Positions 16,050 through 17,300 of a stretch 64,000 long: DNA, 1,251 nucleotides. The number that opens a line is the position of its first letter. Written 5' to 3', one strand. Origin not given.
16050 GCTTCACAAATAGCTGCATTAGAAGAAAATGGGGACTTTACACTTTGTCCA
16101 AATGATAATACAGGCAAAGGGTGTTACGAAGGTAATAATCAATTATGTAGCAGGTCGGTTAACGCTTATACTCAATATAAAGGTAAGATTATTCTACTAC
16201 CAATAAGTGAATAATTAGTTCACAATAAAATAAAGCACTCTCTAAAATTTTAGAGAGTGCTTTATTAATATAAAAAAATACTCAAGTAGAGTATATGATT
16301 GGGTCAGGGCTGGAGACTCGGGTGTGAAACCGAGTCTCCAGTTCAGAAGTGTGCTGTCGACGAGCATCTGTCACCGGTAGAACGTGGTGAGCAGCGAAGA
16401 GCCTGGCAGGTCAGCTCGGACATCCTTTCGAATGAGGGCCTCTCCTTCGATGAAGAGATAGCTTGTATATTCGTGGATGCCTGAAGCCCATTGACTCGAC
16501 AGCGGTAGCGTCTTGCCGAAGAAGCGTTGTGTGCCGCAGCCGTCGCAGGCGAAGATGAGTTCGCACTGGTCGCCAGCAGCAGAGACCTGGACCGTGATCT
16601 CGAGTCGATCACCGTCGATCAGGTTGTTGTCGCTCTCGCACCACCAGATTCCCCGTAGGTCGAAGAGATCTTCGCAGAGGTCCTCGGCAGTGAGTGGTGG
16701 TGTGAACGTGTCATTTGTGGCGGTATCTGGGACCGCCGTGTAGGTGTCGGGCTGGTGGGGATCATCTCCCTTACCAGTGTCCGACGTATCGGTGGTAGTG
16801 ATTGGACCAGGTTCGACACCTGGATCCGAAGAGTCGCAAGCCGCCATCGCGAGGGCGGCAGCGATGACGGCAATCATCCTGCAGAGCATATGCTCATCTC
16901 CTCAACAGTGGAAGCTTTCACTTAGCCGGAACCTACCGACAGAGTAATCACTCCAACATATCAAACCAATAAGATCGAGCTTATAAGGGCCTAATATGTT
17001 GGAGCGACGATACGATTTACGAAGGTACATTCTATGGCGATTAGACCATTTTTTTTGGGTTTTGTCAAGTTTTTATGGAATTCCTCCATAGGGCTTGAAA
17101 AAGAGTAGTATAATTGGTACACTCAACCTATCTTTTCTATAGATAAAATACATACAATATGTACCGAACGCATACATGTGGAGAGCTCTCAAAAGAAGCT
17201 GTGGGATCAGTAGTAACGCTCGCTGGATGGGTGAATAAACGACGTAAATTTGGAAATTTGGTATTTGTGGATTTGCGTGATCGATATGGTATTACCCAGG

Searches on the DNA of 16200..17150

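Call 83: search_rna_families(source=window, start=16200, end=17150, threshold=evalue, max_evalue=1)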
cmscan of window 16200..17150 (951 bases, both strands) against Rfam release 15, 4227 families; matches with E-value up to 1: 12.
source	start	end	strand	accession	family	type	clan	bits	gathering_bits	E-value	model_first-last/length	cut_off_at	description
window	16210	16271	+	RF02371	PyrG_leader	Cis-reg; leader;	-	27.9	65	0.22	13-78/78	no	PyrG leader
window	16220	16272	-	RF04085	mir-1271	Gene; miRNA;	-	27.7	80.5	0.00081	1-77/77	no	mir-1271 microRNA precursor family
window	16213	16265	-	RF01096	PK-HAV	Cis-reg;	-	26.5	50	0.73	1-56/56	no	HepA virus 3'-terminal pseudoknot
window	16230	16279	+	RF01096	PK-HAV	Cis-reg;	-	26.3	50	0.78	1-56/56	no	HepA virus 3'-terminal pseudoknot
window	16224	16272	-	RF02371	PyrG_leader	Cis-reg; leader;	-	24.8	65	0.88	28-78/78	no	PyrG leader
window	16202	16261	+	RF02844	RefA9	Gene; antisense;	-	22.2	49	0.9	1-64/64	no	Enterococcus sRNA A9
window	16218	16275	-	RF03585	mir-3938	Gene; miRNA;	-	21.9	94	0.11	1-88/88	no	mir-3938 microRNA precursor family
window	16200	16275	+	RF00557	L10_leader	Cis-reg; leader;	-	21.6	44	0.45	64-138/138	5'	Ribosomal protein L10 leader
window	16229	16266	+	RF03585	mir-3938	Gene; miRNA;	-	21.4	94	0.16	25-64/88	no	mir-3938 microRNA precursor family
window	16200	16269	+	RF00378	Qrr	Gene; sRNA;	-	20.3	50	0.54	39-108/108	5'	Qrr RNA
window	16230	16371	-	RF02672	SprX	Gene; sRNA;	-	18.1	80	0.28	1-151/151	no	Small pathogenicity island RNA X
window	16960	17138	+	RF01673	PhrS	Gene; sRNA;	-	15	37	0.33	1-212/212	no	PhrS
